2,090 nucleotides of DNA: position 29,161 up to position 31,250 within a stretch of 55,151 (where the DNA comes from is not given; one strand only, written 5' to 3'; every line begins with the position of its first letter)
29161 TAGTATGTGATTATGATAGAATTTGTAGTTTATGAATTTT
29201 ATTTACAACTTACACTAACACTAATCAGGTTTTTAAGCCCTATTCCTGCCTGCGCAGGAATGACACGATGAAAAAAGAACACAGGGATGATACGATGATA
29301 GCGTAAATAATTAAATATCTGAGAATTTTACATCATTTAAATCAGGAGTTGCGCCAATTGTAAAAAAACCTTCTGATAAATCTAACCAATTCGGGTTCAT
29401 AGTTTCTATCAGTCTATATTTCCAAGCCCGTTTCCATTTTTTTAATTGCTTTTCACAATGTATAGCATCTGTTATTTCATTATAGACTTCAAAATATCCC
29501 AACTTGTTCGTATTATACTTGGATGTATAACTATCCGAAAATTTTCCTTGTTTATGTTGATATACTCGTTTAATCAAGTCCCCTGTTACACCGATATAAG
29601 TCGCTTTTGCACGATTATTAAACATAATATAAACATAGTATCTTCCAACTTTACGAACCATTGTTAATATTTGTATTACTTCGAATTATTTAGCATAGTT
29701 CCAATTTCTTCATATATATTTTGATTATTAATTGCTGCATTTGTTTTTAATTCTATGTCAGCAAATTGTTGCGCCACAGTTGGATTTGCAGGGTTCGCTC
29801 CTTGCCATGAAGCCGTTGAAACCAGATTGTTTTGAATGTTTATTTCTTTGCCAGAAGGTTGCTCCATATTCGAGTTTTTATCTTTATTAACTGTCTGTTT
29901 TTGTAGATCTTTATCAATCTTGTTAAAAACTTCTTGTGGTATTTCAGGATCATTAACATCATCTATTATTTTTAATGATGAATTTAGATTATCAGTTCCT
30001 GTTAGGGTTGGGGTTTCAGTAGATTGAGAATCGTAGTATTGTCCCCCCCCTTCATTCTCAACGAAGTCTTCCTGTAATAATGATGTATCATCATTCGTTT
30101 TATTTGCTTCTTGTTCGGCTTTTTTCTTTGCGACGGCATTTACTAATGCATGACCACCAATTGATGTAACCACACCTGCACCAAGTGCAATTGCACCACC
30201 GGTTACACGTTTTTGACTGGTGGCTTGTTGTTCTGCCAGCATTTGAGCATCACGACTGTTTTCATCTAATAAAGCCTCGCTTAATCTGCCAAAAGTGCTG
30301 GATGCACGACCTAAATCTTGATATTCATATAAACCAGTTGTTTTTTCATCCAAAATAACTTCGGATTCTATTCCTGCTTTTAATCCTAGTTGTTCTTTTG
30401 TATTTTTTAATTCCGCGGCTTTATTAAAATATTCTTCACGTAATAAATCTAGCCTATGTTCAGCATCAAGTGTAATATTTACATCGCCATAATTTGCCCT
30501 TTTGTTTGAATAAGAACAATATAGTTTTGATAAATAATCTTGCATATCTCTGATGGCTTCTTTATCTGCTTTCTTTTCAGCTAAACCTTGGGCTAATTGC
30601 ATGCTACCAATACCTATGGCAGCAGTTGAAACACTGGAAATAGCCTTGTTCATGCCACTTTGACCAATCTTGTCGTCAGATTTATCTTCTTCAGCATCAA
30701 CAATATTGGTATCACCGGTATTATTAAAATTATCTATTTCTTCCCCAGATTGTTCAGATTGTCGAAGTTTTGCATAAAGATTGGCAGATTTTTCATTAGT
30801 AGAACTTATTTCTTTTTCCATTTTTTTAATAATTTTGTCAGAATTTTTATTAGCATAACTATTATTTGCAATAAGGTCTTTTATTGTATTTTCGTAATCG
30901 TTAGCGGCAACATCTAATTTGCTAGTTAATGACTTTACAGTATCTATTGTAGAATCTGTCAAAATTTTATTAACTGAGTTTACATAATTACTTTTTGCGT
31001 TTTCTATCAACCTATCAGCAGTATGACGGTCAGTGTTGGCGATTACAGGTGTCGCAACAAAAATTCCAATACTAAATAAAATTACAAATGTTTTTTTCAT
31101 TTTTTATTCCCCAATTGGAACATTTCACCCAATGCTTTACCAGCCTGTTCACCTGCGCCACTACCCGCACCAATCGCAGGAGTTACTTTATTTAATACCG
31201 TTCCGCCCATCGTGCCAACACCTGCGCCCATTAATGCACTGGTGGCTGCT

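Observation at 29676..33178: Tightly coupled three-gene module of unknown secreted proteins (Cys-rich 286 aa, Cys-rich + Gly-zipper 404 aa, coiled-coil + Gly-zipper 474 aa) inserted downstream of pth: the core of a multi-locus paralogous system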

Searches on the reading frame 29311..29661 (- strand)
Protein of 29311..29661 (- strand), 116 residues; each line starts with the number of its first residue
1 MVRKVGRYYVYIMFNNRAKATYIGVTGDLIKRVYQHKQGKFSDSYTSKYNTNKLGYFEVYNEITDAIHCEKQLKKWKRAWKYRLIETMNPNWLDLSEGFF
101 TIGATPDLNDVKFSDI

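Call 42: search_protein_families(library=pfam, proteins=[window:29311-29661:-], max_evalue=0.001)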
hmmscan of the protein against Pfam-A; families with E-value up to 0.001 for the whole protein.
window:29311-29661:- (116 aa): 1 family
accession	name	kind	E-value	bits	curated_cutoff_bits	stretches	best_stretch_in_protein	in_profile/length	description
PF01541.30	GIY-YIG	-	4.7e-14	52.9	22.6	1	8-82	2-77/78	GIY-YIG catalytic domain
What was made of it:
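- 29311..29661 (-): GIY-YIG nuclease ORF 14 nt downstream. No ORF of this family was found anywhere in the 86 related loci, so it is probably an unrelated insertion. Pfam match in call 42.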

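Call 82: search_protein_families(library=padloc, proteins=[window:29311-29661:-], max_evalue=0.01)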
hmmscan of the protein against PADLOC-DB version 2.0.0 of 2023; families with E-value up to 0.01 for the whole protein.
window:29311-29661:- (116 aa): 1 family
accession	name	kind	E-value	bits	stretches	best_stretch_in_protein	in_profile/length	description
PDLC04925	PDC-S14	-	0.0022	15.1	1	9-40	64-99/301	-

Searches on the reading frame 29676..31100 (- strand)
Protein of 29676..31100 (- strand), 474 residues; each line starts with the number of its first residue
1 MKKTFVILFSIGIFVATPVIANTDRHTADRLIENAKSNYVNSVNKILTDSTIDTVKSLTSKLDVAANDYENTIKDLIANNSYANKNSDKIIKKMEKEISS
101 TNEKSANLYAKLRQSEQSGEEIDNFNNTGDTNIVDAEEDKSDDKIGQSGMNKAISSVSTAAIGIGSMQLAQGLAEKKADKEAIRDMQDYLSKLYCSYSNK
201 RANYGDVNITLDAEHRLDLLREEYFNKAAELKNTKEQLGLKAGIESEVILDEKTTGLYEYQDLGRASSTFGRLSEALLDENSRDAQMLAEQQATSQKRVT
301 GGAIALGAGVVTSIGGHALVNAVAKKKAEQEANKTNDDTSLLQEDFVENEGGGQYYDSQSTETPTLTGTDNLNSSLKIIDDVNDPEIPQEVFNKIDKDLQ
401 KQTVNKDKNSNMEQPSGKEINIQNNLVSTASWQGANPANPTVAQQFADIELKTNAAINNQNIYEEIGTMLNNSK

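Call 4: search_protein_families(library=pfam, proteins=[window:29676-31100:-], max_evalue=1)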
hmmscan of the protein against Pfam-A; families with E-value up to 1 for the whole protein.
window:29676-31100:- (474 aa): 4 families
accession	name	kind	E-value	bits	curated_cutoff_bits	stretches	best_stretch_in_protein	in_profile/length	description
PF05008.21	V-SNARE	-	0.039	14.8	25.9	1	54-117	15-79/92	Vesicle transport v-SNARE protein N-terminus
PF10534.14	CRIC_ras_sig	-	0.09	13.4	22.5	1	55-94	2-41/93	Connector enhancer of kinase suppressor of ras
PF08700.17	VPS51_Exo84_N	-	0.12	12.9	24.2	1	34-114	3-83/87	Vps51/EXO84/COG1 N-terminal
PF19068.5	DUF5764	-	0.33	11.5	29.2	1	31-105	3-76/133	Family of unknown function (DUF5764)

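Call 5: search_protein_families(library=ncbifam, proteins=[window:29676-31100:-], max_evalue=1)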
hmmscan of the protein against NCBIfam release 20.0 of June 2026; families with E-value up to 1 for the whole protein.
window:29676-31100:- (474 aa): 0 families

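Call 48: search_protein_families(library=pfam, alignment_id=A4, max_evalue=0.01)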
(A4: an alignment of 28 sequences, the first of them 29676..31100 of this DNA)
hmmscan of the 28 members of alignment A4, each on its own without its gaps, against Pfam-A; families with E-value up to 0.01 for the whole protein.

A. member 1, window:29676-31100:- (474 aa): 0 families

B. families by the number of members that match (of 28 scanned): 7 families
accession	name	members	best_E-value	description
PF00691.25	OmpA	17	1.2e-18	OmpA family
PF13715.12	CarbopepD_reg_2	10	5.7e-17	CarboxypepD_reg-like domain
PF13620.12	CarboxypepD_reg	10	1.8e-13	Carboxypeptidase regulatory-like domain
PF21671.2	CPL1-like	7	7e-08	Protein CPL1-like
PF12662.13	cEGF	2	0.00034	Complement Clr-like EGF-like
PF10805.13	DUF2730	1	0.0026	Protein of unknown function (DUF2730)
PF25020.1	TTR_TEN1-4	1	0.01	Teneurin TTR-like domain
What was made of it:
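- On OmpA/MotB/Pal peptidoglycan-binding proteins: 17 of 28 orthologues, best E 1.2e-18 (call 48).
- The OmpA fusions anchor relatives to the producer's own wall (call 48).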

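Call 71: find_homologous_proteins(query=window:29676-31100:-, max_evalue=0.001)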
Query window:29676-31100:- (474 aa): 38 proteins with E <= 0.001 among 8000 candidates.
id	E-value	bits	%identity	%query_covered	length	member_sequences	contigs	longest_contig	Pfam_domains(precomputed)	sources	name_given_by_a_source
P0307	3.0e-296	1000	100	100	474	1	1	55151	-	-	-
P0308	4.0e-144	499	83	64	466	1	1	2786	-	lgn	-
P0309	8.6e-131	455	68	76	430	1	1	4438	-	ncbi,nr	ncbi:MAG: hypothetical protein GX944_02705, partial [Alphaproteobacteria bacterium]|nr:hypothetical 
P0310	1.8e-129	451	84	58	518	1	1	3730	-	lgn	-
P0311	1.1e-90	323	63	63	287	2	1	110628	-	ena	-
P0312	2.1e-73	266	48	76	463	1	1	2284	-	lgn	-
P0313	1.4e-68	250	65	40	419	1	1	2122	-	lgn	-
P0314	2.2e-62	230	60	41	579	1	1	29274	-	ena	-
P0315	6.5e-61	225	67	36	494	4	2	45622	-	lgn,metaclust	metaclust:\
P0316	1.5e-58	217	57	41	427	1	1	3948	-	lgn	-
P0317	2.0e-58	217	56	42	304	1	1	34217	-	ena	-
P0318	4.4e-58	216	57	41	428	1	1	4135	-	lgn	-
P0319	4.5e-57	213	58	39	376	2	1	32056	-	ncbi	ncbi:MAG: hypothetical protein WC137_01380, partial [Alphaproteobacteria bacterium]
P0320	1.6e-51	194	45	55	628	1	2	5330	PF00691.26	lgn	-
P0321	2.2e-51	194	43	65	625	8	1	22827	PF00691.26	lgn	-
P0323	3.2e-34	137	45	32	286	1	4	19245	-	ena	-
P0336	2.0e-28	118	45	31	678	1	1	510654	PF13365.13,PF00089.33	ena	-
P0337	7.3e-28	116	44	31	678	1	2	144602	PF13365.13,PF00089.33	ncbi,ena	-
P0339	4.1e-26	111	42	37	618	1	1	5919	PF00089.33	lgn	-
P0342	3.8e-25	107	43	37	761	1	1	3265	PF00089.33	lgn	-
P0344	1.3e-23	102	39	32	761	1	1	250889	PF13715.13,PF13620.13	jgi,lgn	jgi:hypothetical protein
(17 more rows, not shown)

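Call 72: find_encoding_contigs(protein=P0337, flank=10000, max_places=1)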
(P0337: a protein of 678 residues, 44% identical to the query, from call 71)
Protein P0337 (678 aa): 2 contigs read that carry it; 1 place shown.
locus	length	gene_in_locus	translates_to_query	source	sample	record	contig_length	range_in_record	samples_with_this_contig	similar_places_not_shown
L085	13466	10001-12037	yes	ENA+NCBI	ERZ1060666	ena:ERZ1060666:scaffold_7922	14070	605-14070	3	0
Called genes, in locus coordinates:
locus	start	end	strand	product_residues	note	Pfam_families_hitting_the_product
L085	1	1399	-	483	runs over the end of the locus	PF14134:DUF4301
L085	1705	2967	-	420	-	PF03952:Enolase_N, PF00113:Enolase_C, PF13378:MR_MLE_C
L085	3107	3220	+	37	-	-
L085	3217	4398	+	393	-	-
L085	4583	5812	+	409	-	-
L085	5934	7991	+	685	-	PF23569:NBD_SMAX1, PF00004:AAA, PF17871:AAA_lid_9, PF00004:AAA, PF00158:Sigma54_activat (weak), PF07724:AAA_2, PF07728:AAA_5, PF10431:ClpB_D2-small, +7 more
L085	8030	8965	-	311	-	-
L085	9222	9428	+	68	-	PF01165:Ribosomal_S21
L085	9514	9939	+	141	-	-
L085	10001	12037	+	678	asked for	PF00089:Trypsin (weak), PF13365:Trypsin_2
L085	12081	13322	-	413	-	PF06245:DUF1015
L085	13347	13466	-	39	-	?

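Call 73: find_encoding_contigs(protein=P0344, flank=10000, max_places=1)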
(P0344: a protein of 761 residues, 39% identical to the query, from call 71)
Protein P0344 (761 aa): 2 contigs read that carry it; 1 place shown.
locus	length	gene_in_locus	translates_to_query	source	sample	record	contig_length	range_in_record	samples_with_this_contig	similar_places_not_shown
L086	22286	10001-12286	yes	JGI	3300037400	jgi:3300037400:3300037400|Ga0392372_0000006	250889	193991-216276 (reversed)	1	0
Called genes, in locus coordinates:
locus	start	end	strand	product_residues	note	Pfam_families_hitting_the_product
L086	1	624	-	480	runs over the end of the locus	PF14134:DUF4301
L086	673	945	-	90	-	PF14373:Imm_superinfect (weak)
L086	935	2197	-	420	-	PF03952:Enolase_N, PF00113:Enolase_C, PF13378:MR_MLE_C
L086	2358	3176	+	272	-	-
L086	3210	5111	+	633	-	-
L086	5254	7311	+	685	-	PF00158:Sigma54_activat (faint), PF23569:NBD_SMAX1, PF00004:AAA, PF17871:AAA_lid_9, PF00004:AAA, PF07724:AAA_2, PF07728:AAA_5, PF10431:ClpB_D2-small, +7 more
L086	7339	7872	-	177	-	-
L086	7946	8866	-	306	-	-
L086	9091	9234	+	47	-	-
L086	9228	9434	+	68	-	PF01165:Ribosomal_S21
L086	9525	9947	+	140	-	-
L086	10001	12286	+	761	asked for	PF13620:CarboxypepD_reg (weak), PF13715:CarbopepD_reg_2 (weak)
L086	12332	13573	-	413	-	PF06245:DUF1015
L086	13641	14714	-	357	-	PF02275:CBAH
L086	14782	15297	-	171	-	PF18907:DUF5662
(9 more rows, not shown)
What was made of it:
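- P0337 and P0344, the two fetched, lie outside the cluster (calls 72, 73). The p474 core module also occurs elsewhere in the genome (calls 72, 73).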

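Call 82: search_protein_families(library=padloc, proteins=[window:29676-31100:-], max_evalue=0.01)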
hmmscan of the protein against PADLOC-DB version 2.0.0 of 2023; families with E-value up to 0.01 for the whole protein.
window:29676-31100:- (474 aa): 0 families

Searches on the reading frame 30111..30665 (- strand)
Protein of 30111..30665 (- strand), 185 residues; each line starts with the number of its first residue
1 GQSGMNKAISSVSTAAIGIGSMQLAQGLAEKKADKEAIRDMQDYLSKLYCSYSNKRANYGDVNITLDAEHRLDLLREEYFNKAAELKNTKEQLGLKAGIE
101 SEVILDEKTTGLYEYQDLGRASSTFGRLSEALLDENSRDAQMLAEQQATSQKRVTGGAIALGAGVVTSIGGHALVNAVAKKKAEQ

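Call 59: search_protein_families(library=pfam, proteins=[window:30111-30665:-], max_evalue=10)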
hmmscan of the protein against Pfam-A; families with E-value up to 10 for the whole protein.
seq(185 aa): 1 family
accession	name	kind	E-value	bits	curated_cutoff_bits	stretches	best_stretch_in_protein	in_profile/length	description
PF13056.11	DUF3918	-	3.7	7.7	21.3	0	5-30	1-22/43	Protein of unknown function (DUF3918)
